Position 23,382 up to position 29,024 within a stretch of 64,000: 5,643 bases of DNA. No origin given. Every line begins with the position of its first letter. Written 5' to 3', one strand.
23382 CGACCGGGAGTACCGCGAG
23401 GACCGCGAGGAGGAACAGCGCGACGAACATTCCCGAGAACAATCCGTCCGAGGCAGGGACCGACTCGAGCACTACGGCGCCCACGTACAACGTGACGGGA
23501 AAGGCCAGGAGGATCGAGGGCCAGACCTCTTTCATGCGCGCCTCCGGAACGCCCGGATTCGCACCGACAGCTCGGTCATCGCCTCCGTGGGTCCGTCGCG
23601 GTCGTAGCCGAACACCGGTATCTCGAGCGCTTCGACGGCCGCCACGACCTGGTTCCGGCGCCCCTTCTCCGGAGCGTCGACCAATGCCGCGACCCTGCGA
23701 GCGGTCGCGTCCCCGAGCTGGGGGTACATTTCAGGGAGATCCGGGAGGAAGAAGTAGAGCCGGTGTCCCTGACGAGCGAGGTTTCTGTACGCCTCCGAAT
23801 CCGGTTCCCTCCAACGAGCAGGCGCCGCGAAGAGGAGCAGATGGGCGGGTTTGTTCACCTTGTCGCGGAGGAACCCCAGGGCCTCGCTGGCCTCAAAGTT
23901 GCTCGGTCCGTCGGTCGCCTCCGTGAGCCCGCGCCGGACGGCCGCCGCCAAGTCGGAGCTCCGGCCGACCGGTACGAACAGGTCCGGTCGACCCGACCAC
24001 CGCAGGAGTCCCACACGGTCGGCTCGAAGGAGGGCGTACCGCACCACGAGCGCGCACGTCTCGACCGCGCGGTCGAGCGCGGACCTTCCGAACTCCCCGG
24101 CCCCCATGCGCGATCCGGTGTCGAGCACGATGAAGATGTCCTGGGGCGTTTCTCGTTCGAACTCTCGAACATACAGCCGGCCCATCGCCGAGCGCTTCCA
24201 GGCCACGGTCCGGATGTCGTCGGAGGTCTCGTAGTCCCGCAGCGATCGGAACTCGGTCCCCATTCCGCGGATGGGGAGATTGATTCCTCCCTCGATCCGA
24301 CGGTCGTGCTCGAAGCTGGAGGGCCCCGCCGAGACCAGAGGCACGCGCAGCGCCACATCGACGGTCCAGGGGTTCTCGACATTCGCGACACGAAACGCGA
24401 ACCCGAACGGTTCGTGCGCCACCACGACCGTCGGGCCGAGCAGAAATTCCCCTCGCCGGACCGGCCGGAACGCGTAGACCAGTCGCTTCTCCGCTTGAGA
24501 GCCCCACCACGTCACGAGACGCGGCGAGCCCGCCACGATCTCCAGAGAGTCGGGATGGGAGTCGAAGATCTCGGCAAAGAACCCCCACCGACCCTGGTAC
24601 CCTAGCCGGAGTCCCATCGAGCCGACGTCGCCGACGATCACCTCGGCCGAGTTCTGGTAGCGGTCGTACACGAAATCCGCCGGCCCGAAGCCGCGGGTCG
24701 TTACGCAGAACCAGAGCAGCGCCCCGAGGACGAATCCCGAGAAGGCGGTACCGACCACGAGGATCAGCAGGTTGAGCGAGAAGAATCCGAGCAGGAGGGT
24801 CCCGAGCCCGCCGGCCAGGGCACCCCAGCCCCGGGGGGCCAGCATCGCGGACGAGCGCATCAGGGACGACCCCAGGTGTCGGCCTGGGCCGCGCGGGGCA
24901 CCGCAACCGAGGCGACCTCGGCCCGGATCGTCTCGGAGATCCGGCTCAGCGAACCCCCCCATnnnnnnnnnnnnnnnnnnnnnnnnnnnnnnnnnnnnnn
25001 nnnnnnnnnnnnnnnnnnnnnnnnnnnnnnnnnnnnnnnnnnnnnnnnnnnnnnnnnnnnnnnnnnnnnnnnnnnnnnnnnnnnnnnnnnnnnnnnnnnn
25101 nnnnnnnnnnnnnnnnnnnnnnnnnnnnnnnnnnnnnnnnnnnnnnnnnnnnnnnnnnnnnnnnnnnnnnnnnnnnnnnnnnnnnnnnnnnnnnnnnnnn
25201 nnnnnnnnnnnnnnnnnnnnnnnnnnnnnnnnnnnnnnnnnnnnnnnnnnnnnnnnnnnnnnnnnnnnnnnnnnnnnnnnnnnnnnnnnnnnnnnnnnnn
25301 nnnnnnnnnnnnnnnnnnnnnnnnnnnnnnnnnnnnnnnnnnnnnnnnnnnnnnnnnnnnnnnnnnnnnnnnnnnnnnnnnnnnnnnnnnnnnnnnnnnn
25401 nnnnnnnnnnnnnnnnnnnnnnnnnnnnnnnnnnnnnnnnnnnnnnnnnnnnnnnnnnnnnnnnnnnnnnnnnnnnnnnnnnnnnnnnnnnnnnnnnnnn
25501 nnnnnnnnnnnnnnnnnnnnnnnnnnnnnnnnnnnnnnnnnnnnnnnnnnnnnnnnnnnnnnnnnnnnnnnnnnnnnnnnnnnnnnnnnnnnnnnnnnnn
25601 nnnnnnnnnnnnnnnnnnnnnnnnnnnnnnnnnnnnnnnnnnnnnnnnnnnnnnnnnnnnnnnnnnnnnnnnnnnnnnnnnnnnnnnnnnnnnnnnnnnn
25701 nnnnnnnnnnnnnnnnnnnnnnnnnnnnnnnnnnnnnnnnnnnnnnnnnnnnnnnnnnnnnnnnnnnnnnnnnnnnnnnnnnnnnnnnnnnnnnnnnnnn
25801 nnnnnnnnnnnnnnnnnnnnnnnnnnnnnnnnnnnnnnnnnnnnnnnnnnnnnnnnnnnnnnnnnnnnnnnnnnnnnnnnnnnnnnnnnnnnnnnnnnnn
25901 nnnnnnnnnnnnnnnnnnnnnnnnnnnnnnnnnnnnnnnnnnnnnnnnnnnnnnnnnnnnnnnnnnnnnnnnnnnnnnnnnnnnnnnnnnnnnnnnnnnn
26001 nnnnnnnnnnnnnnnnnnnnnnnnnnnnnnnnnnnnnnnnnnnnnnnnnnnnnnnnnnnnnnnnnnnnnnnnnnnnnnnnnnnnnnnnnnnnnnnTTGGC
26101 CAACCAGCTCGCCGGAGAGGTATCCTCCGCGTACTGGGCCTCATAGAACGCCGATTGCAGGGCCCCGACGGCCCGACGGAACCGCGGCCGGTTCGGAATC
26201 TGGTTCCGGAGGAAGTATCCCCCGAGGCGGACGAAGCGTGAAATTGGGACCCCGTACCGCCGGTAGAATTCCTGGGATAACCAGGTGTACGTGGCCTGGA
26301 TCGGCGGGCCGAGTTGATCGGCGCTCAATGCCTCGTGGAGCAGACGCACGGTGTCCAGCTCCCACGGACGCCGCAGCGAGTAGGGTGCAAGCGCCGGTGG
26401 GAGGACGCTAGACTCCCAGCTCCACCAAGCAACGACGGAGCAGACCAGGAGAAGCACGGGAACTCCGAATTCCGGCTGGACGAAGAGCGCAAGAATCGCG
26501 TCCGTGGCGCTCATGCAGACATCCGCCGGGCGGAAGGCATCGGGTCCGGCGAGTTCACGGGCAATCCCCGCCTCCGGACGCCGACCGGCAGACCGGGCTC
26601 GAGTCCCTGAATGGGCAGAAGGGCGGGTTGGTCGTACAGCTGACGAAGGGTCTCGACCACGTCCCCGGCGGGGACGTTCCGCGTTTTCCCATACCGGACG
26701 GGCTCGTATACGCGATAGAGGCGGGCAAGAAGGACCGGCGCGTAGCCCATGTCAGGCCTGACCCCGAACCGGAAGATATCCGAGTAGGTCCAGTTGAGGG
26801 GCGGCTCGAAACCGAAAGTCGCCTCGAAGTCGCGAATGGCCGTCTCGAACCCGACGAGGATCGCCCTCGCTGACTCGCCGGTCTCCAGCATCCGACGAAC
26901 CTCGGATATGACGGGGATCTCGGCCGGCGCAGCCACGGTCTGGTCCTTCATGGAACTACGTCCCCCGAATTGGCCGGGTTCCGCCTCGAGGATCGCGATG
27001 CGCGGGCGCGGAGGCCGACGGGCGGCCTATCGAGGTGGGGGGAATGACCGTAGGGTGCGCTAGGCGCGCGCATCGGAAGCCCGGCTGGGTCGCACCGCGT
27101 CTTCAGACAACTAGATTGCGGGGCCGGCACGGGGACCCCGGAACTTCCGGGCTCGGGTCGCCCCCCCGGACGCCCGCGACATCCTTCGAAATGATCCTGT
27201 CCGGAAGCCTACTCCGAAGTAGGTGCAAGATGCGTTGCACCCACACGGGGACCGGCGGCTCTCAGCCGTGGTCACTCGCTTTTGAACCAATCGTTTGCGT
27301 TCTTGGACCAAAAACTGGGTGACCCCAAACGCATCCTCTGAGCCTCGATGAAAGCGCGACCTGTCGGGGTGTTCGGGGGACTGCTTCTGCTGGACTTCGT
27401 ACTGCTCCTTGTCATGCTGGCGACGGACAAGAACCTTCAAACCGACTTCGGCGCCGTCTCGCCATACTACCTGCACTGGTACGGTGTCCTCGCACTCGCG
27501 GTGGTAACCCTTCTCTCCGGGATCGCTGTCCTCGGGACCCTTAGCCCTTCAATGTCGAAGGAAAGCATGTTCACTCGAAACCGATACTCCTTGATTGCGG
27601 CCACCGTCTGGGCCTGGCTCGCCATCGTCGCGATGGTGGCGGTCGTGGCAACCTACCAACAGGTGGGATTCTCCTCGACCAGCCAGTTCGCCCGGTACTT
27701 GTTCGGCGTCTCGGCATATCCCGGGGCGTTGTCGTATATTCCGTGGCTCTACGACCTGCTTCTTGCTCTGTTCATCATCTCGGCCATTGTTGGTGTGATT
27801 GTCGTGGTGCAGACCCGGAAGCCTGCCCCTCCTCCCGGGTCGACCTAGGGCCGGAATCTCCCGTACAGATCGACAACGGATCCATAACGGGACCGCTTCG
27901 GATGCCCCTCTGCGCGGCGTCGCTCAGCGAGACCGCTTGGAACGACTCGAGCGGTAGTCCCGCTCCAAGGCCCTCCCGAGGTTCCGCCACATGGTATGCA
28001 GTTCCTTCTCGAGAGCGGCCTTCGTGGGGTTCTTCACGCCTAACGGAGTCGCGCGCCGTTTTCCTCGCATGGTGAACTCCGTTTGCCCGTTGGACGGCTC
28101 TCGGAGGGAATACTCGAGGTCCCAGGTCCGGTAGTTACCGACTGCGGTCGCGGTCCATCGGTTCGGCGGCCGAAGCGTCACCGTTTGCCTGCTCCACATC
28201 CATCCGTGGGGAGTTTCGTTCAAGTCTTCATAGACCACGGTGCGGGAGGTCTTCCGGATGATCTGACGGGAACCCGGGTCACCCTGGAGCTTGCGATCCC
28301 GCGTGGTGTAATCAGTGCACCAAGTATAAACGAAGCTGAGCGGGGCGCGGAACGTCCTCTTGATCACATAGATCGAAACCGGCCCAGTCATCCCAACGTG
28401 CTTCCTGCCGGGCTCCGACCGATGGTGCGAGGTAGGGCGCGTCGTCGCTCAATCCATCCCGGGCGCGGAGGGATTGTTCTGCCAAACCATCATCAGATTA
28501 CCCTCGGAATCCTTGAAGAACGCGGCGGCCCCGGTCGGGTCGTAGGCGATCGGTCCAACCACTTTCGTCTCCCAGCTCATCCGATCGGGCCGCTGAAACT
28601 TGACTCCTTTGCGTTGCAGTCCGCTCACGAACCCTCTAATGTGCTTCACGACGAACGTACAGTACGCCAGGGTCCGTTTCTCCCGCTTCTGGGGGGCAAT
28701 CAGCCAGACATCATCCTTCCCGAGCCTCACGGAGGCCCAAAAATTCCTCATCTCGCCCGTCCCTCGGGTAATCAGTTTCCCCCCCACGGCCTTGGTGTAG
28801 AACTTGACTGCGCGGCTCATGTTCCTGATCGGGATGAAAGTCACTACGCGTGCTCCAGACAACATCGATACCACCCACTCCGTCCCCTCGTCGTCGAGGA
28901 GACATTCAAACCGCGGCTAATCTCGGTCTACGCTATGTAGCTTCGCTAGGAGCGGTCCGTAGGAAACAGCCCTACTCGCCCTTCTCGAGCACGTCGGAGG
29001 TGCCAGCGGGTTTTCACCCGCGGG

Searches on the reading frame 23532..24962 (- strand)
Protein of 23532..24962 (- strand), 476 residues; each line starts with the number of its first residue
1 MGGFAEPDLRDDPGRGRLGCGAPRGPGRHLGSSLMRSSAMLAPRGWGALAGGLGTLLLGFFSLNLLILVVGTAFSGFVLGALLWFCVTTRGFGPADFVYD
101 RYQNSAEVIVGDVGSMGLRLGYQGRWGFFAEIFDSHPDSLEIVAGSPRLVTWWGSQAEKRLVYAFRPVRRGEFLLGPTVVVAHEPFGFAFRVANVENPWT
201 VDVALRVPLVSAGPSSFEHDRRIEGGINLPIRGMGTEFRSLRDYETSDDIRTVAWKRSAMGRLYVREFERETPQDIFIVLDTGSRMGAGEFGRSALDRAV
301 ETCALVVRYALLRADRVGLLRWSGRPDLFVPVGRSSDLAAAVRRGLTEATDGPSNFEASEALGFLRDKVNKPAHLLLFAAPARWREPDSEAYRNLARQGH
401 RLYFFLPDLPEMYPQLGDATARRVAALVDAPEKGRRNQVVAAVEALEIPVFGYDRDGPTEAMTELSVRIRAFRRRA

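Call 89: search_protein_families(library=pfam, proteins=[window:23532-24962:-], max_evalue=0.001)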
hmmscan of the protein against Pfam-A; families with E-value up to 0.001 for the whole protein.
window:23532-24962:- (476 aa): 2 families
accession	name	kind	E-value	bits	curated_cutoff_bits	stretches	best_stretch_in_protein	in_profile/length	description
PF01882.25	DUF58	-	3.4e-15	56.3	23.4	1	241-376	2-138/216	Protein of unknown function DUF58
PF13519.12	VWA_2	-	2.1e-05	25.5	27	1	277-357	2-79/107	von Willebrand factor type A domain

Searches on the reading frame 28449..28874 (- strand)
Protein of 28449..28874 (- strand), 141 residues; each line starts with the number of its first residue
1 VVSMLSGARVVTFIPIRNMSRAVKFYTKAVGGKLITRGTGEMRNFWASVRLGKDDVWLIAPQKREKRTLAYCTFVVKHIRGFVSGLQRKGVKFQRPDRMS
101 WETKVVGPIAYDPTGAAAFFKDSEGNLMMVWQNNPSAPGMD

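Call 19: search_protein_families(library=pfam, proteins=[window:28449-28874:-], max_evalue=0.01)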
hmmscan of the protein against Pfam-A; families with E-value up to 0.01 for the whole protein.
window:28449-28874:- (141 aa): 1 family
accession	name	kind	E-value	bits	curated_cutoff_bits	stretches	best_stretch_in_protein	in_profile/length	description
PF00903.31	Glyoxalase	-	1.7e-06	28.9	20.6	1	13-115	6-116/121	Glyoxalase/Bleomycin resistance protein/Dioxygenase superfamily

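Call 80: search_protein_families(library=padloc, proteins=[window:28449-28874:-], max_evalue=0.001)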
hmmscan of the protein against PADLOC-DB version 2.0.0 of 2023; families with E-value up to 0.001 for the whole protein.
window:28449-28874:- (141 aa): 0 families
